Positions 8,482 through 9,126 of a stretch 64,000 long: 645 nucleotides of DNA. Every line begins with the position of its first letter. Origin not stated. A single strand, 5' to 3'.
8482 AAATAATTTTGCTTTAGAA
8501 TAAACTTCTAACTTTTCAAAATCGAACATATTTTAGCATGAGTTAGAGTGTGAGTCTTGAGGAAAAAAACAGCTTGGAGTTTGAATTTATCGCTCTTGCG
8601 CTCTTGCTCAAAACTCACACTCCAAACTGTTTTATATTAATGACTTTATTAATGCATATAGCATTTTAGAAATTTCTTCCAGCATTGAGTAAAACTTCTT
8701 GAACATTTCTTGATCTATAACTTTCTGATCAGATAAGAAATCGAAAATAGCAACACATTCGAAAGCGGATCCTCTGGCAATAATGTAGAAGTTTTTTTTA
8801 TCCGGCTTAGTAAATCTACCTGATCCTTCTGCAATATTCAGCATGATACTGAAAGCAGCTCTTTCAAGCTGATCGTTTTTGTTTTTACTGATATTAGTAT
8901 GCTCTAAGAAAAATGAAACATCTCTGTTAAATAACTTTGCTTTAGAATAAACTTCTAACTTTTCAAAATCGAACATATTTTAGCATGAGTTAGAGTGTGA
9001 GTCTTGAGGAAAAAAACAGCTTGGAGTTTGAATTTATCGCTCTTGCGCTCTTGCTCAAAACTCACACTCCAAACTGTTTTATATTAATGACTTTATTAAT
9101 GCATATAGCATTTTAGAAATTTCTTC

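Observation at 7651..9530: Four tandem copies of a four-helix-bundle (23S-rRNA-IVS protein / Avd-like) gene, arranged live-dead-live-dead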

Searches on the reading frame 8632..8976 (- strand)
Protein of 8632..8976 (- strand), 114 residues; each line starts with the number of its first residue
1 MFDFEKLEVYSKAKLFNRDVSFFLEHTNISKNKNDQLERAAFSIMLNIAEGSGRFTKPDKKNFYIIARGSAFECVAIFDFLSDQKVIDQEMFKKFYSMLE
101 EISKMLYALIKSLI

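Call 6: search_protein_families(library=pfam, proteins=[window:8632-8976:-], max_evalue=0.01)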
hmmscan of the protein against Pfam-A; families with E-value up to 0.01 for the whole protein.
window:8632-8976:- (114 aa): 1 family
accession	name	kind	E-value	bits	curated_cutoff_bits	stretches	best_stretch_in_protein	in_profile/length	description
PF05635.17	23S_rRNA_IVP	-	7.3e-25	87.7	33.8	1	5-107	1-105/106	23S rRNA-intervening sequence protein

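Call 7: search_protein_families(library=ncbifam, proteins=[window:8632-8976:-], max_evalue=0.01)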
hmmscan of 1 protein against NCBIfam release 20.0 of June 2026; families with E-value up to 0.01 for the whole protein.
window:8632-8976:- (114 aa): 3 families
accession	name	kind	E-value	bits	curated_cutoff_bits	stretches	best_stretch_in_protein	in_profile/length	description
TIGR02436.1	TIGR02436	subfamily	4.8e-23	81.5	24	1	10-113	2-108/109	four helix bundle protein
NF008912.0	PRK12275.1-6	subfamily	1.9e-15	56.9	124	1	3-112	2-110/117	hypothetical protein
NF008911.0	PRK12275.1-2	subfamily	1.3e-11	45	137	1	35-113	37-115/118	hypothetical protein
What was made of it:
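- Checked: The family assignment holds: PF05635 E=7e-25 (87.7 bits, cut-off 33.8) and TIGR02436 E=5e-23 (calls 6, 7).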

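Call 15: find_encoding_contigs(protein=window:8632-8976:-, flank=10000, max_places=10)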
Protein window:8632-8976:- (114 aa): 1 contig read that carries it; 1 place shown.
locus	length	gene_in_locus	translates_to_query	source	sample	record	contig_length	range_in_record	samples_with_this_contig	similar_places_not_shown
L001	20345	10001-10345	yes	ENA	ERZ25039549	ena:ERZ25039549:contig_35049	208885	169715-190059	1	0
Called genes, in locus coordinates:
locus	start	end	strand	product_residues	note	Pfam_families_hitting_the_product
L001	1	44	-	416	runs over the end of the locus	PF00109:ketoacyl-synt, PF02801:Ketoacyl-synt_C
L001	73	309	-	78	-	PF00550:PP-binding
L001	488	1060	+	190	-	PF00551:Formyl_trans_N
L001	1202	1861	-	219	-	PF22285:DUF6962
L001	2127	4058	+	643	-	PF02743:dCache_1, PF22673:MCP-like_PDC_1, PF00672:HAMP, PF07228:SpoIIE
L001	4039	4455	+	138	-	PF13581:HATPase_c_2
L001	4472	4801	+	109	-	PF01740:STAS, PF13466:STAS_2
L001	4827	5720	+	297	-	PF05719:GPP34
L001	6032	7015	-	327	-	PF19425:Csd3_N2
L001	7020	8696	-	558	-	PF13603:tRNA-synt_1_2, PF00133:tRNA-synt_1, PF08264:Anticodon_1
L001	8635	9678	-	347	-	PF00133:tRNA-synt_1, PF09334:tRNA-synt_1g, PF13603:tRNA-synt_1_2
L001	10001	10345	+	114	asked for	PF05635:23S_rRNA_IVP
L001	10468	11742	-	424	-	PF01270:Glyco_hydro_8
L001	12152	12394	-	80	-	-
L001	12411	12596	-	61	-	-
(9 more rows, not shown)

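Call 18: find_homologous_proteins(query=window:8632-8976:-, max_evalue=0.00001)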
Query window:8632-8976:- (114 aa): 3706 proteins with E <= 0.00001 among 3802 candidates; the best 120 are listed.
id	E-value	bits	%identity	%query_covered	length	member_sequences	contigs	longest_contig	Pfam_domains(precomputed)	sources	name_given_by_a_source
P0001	5.6e-66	237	100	100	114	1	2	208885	PF05635.18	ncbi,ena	-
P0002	4.6e-65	234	99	100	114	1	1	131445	PF05635.18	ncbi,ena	-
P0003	3.1e-57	209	88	99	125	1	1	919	PF05635.18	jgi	jgi:four helix bundle protein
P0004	8.1e-57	208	88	99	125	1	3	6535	PF05635.18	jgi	jgi:four helix bundle protein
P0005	1.2e-56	207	87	99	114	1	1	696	PF05635.18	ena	-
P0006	2.6e-55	203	85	99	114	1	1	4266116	PF05635.18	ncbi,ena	-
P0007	7.7e-55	201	85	96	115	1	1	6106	PF05635.18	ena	-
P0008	1.1e-54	201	86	99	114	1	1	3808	PF05635.18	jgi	jgi:four helix bundle protein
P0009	1.2e-54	201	85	99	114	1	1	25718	PF05635.18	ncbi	-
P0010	1.4e-54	200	85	99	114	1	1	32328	PF05635.18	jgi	jgi:four helix bundle protein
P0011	3.2e-54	199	84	99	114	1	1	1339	PF05635.18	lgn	-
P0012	1.1e-53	198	84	99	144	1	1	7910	PF05635.18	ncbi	-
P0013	1.3e-53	197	82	99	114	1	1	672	PF05635.18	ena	-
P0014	2.4e-53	196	83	99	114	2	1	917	PF05635.18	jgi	jgi:four helix bundle protein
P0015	4.6e-53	196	82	99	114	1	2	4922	PF05635.18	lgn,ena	-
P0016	4.8e-53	195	83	99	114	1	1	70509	PF05635.18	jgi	jgi:four helix bundle protein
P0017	5.3e-53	195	84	99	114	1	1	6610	PF05635.18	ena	-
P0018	7.9e-53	195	82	99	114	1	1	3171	PF05635.18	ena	-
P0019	8.5e-53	195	83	99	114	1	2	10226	PF05635.18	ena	-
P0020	1.3e-52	194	83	99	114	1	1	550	PF05635.18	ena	-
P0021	1.6e-52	194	82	99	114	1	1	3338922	PF05635.18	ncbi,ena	-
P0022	2.0e-52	193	79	100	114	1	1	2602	PF05635.18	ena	-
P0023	2.0e-52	193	82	99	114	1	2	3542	PF05635.18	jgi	jgi:four helix bundle protein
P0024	3.6e-52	193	83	99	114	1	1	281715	PF05635.18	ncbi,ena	-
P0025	4.7e-52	192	81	99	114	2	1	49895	PF05635.18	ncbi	-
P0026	4.8e-52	192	83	99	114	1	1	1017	PF05635.18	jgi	jgi:four helix bundle protein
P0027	9.2e-52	191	78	100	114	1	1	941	PF05635.18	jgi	-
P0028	9.7e-52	191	81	99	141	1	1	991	PF05635.18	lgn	-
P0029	1.2e-51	191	81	99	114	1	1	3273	PF05635.18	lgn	-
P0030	1.7e-51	190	79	98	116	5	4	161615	PF05635.18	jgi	jgi:four helix bundle protein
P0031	2.0e-51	190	80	99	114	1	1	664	PF05635.18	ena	-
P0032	2.0e-51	190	81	99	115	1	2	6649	PF05635.18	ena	-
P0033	2.8e-51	190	81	99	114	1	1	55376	PF05635.18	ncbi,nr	ncbi:MAG: four helix bundle protein [Bacteroidales bacterium]|nr:four helix bundle protein [Bacteroi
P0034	1.0e-50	188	79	98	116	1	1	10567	PF05635.18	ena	-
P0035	1.9e-50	187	82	95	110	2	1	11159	PF05635.18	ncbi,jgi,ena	-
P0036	2.0e-50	187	77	98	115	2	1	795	PF05635.18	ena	-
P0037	2.2e-48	181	75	99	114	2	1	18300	PF05635.18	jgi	-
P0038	1.2e-47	178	77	98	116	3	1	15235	PF05635.18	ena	-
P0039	3.9e-47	176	73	99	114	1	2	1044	PF05635.18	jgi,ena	-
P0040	6.4e-47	176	73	99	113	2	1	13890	PF05635.18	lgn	-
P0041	3.0e-46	174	71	99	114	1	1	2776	PF05635.18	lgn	-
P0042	3.1e-46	174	73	99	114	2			PF05635.18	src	-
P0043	5.7e-46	173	72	99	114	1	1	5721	PF05635.18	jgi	jgi:four helix bundle protein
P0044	7.4e-46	172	73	99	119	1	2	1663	PF05635.18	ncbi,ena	-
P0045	9.8e-46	172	73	99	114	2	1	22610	PF05635.18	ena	-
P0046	1.1e-45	172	73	99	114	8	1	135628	PF05635.18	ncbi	-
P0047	1.1e-45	172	75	99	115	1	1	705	PF05635.18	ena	-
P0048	4.1e-45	170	70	99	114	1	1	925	PF05635.18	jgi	jgi:four helix bundle protein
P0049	4.7e-45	170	71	99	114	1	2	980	PF05635.18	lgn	-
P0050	7.2e-45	169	71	99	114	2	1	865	PF05635.18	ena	-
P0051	1.2e-44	169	70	99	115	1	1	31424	PF05635.18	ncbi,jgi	-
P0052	1.3e-44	168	70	99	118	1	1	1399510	PF05635.18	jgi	jgi:four helix bundle protein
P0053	1.3e-44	168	71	99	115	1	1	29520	PF05635.18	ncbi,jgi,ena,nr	ncbi:MAG: four helix bundle protein [Cyclobacteriaceae bacterium]|nr:four helix bundle protein [Cycl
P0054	1.6e-44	168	72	99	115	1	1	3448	PF05635.18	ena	-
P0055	1.6e-44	168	71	99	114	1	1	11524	PF05635.18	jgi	jgi:four helix bundle protein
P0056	2.2e-44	168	68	99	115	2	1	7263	PF05635.18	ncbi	-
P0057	2.4e-44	168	70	99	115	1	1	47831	PF05635.18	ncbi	-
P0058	2.4e-44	168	71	99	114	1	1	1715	PF05635.18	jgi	-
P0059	2.5e-44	167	70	99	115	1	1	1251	PF05635.18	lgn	-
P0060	3.2e-44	167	71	99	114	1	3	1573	PF05635.18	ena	-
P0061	3.4e-44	167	99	71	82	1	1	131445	PF05635.18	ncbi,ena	-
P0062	4.2e-44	167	72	99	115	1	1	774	PF05635.18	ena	-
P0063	4.4e-44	167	69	99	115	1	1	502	PF05635.18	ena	-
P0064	5.0e-44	166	68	99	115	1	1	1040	PF05635.18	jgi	-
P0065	5.2e-44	166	70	99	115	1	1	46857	PF05635.18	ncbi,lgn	ncbi:MAG: four helix bundle protein [Bacteroidota bacterium]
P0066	5.3e-44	166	70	99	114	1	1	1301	PF05635.18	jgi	jgi:four helix bundle protein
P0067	5.6e-44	166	74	99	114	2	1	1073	PF05635.18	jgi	jgi:four helix bundle protein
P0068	7.2e-44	166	73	99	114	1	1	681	PF05635.18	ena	-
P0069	7.3e-44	166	70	99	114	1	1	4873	PF05635.18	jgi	jgi:four helix bundle protein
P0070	7.7e-44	166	69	99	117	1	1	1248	PF05635.18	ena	-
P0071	9.0e-44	166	72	99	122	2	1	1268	PF05635.18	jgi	jgi:four helix bundle protein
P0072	9.3e-44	166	69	99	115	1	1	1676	PF05635.18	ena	-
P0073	1.1e-43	165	71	99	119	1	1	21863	PF05635.18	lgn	-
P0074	1.5e-43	165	68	100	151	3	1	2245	PF05635.18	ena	-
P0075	1.5e-43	165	70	99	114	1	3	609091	PF05635.18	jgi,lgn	-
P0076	1.7e-43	165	69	99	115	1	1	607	PF05635.18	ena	-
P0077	1.8e-43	165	70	99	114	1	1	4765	PF05635.18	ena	-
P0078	2.4e-43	164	69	99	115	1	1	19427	PF05635.18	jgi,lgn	jgi:four helix bundle protein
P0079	3.0e-43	164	71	99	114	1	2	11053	PF05635.18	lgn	-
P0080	3.2e-43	164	70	99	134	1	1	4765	PF05635.18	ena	-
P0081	3.9e-43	164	70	99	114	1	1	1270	PF05635.18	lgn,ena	-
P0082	4.1e-43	164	69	99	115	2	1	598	PF05635.18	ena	-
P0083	4.1e-43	164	69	98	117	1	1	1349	PF05635.18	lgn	-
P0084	4.9e-43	163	67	99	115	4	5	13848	PF05635.18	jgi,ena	-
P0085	5.9e-43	163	71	99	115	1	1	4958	PF05635.18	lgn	-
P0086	7.5e-43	163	67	99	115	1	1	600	PF05635.18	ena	-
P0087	7.6e-43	163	69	99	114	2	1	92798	PF05635.18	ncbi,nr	ncbi:MAG: four helix bundle protein [Bacteroidales bacterium]|nr:four helix bundle protein [Bacteroi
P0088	7.6e-43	163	69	99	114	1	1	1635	PF05635.18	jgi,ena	-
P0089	8.0e-43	163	68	99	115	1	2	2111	PF05635.18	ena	-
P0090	1.0e-42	162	70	99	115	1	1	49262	PF05635.18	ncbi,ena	-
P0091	1.1e-42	162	71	98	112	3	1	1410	PF05635.18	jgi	-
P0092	1.2e-42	162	69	99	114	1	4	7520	PF05635.18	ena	-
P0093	1.6e-42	162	69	99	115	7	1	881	PF05635.18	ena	-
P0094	1.7e-42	162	72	99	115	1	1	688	PF05635.18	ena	-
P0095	1.7e-42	162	68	99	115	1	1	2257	PF05635.18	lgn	-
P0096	1.7e-42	162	72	99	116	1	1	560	PF05635.18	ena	-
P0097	1.8e-42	161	68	99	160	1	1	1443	PF05635.18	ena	-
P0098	1.9e-42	161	69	99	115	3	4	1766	PF05635.18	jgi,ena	jgi:four helix bundle protein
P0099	1.9e-42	161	67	99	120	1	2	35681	PF05635.18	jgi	jgi:four helix bundle protein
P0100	2.1e-42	161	70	99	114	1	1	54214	PF05635.18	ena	-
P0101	2.4e-42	161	71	99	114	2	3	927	PF05635.18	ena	-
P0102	2.4e-42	161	68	99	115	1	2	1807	PF05635.18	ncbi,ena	-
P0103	2.4e-42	161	70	99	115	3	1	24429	PF05635.18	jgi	jgi:four helix bundle protein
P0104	2.6e-42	161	67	99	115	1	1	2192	PF05635.18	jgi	jgi:four helix bundle protein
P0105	2.6e-42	161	65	99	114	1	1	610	PF05635.18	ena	-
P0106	2.8e-42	161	67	99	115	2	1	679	PF05635.18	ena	-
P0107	3.0e-42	161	68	99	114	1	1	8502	PF05635.18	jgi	-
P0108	3.0e-42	161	69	99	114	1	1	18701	PF05635.18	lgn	-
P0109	3.4e-42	161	69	99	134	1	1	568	PF05635.18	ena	-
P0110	3.5e-42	161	65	99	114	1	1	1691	PF05635.18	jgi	jgi:four helix bundle protein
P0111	3.5e-42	161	66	99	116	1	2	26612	PF05635.18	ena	-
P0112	6.5e-42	160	69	99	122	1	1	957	PF05635.18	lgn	-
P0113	9.1e-42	159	72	96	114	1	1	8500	PF05635.18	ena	-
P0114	9.5e-42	159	65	99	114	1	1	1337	PF05635.18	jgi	-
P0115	9.7e-42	159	67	99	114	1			PF05635.18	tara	tara:strand:+ start:7193 stop:7537 length:345 start_codon:yes stop_codon:yes gene_type:complete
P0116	1.3e-41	159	66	99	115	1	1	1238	PF05635.18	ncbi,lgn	-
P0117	1.3e-41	159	69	99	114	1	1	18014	PF05635.18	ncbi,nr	ncbi:MAG: four helix bundle protein [Bacteroidales bacterium]|nr:four helix bundle protein [Bacteroi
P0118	1.4e-41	159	67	99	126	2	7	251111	PF05635.18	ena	-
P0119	1.6e-41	158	65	99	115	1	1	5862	PF05635.18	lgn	-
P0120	1.6e-41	158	66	99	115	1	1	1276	PF05635.18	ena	-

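Call 19: find_related_loci(query=window:8632-8976:-, collection=genome_contigs, flank=6000)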
Query window:8632-8976:- (114 aa) in genome_contigs; peptide patterns used: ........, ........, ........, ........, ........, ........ (x = any residue, [..] = any of these).
598 stretches matched a pattern (row limit reached: there are more); 496 encode a relative of the query (tblastn E <= 1e-3); the best 80 are kept; 80 distinct loci.
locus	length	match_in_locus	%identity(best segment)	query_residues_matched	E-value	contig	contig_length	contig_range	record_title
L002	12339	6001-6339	85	1-113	7e-62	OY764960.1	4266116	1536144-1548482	MAG: Bacteroidales bacterium isolate 98b5a9af-caee-4748-8dc1-d08c89d51036 genome assembly, chromosome: 1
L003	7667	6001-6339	84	1-113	2e-61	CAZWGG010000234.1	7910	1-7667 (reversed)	MAG TPA_asm: uncultured Bacteroidales bacterium isolate binchicken_co129_198 genome assembly, contig: NODE_30359_length_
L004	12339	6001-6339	82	1-113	4e-59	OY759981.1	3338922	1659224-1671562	MAG: Prolixibacteraceae bacterium isolate a65ce3e3-c5f4-4774-b918-da8a2197b833 genome assembly, chromosome: 1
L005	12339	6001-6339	81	1-113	1e-58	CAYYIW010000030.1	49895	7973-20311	MAG TPA_asm: uncultured Rikenellaceae bacterium isolate binchicken_co94_293 genome assembly, contig: NODE_826_length_498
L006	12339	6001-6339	83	1-113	1e-58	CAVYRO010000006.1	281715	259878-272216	MAG: uncultured Bacteroidales bacterium isolate MFD05684.bin.1.228 genome assembly, contig: contig_6088, whole genome sh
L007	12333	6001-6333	80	1-111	3e-56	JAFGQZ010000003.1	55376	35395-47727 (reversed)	MAG: Bacteroidales bacterium isolate Zod_Metabat.800 k87_104500, whole genome shotgun sequence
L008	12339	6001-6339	73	1-113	8e-52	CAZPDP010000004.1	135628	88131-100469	MAG TPA_asm: uncultured Bacteroidales bacterium isolate binchicken_co17_460 genome assembly, contig: NODE_324_length_135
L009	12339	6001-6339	70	1-113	2e-51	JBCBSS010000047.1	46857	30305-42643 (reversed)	MAG: Bacteroidota bacterium isolate J06638_29 NODE_47_length_46857_cov_9.644792, whole genome shotgun sequence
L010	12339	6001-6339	71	1-113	1e-51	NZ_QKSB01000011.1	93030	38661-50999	Putridiphycobacter roseus strain SM1701 SM1701_scaffold11, whole genome shotgun sequence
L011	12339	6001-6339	72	1-113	3e-51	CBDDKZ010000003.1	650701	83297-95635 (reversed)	MAG: Cytophagales bacterium isolate 45e868e7-5122-452c-b1bb-b8116e9dc412 genome assembly, contig: contig_3, whole genome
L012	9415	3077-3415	71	1-113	8e-51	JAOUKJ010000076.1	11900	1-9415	MAG: Cyclobacteriaceae bacterium isolate 8_1_Jan_SF_Bin42 8_1_Jan_SF_Bin42_scaffold_2766_c1, whole genome shotgun sequen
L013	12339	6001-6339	70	1-113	1e-50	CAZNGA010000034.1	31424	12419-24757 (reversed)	MAG TPA_asm: uncultured Chitinophagales bacterium isolate binchicken_co275_194 genome assembly, contig: NODE_1554_length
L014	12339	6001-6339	70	1-113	2e-49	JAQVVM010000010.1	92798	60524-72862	MAG: Bacteroidales bacterium isolate STF1_8 NODE_376_length_92798_cov_4.515943_Sandtown_F1, whole genome shotgun sequenc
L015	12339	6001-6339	67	1-113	6e-48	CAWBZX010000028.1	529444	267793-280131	MAG: uncultured Saprospiraceae bacterium isolate MFD03551.bin.1.147 genome assembly, contig: contig_62477, whole genome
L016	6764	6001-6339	68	1-113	3e-48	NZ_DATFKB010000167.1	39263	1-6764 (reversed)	MAG: Salinivirga sp. isolate SMAG_U9159 k141_467680, whole genome shotgun sequence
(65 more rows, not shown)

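Call 33: search_solved_structures(query=window:8632-8976:-, max_evalue=0.01, show_alignments=1)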
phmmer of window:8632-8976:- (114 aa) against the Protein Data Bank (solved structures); distinct sequences matched with E-value up to 0.01: 1.
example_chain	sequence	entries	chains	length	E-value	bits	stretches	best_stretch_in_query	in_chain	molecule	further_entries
2gsc_A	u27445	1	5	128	5.7e-05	26.6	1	35-74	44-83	Putative uncharacterized protein XCC0516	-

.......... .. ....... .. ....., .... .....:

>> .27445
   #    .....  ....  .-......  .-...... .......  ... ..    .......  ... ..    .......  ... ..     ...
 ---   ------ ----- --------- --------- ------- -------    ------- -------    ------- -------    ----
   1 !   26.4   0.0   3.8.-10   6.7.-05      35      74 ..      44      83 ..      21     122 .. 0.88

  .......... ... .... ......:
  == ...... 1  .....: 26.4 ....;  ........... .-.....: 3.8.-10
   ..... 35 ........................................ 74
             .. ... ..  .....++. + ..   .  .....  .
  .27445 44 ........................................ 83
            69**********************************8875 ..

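Call 34: search_protein_families(library=padloc, proteins=[window:8632-8976:-], max_evalue=0.1)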
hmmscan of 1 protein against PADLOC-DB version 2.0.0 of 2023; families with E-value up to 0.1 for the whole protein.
window:8632-8976:- (114 aa): 0 families

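Call 35: search_protein_families(library=phrogs, proteins=[window:8632-8976:-], max_evalue=0.01)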
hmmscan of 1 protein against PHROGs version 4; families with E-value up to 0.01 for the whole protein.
window:8632-8976:- (114 aa): 0 families
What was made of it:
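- PADLOC and PHROGs give nothing (calls 34, 35).
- Tried and rejected: PADLOC and PHROGs gave no hits (calls 34, 35).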

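Call 53: find_related_loci(query=window:8632-8976:-, collection=viral_contigs, flank=6000)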
Query window:8632-8976:- (114 aa) in viral_contigs; peptide patterns used: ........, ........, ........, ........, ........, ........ (x = any residue, [..] = any of these).
4 stretches matched a pattern, but none encodes a relative of the query by tblastn (E <= 1e-3).

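Call 71: predict_structure(alignment_id=A4)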
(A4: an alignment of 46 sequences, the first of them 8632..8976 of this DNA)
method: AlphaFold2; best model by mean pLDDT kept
length: 114 residues; sequences in the alignment: 46
mean_pLDDT: 95.1   pTM: 0.87
mean pLDDT of the five models: 95.1, 94.2, 94.2, 93.6, 92.2
residues with pLDDT >= 90: 103; 70-90: 9; 50-70: 2; < 50: 0
segments of 3 or more residues with pLDDT < 50: none
pLDDT, mean of each block of 10 residues (from residue 1): 82 98 94 96 98 92 98 98 96 98 98 91
secondary structure, 60 per line:
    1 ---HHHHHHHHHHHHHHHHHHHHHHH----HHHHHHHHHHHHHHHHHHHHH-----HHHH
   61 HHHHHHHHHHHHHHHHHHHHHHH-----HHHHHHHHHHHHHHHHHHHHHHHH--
elements in order: H4-26 H31-51 H57-83 H89-112
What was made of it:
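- On PF05635 / TIGR02436: AlphaFold2 pLDDT 95.1, helices 4-26, 31-51, 57-83 and 89-112 (call 71).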
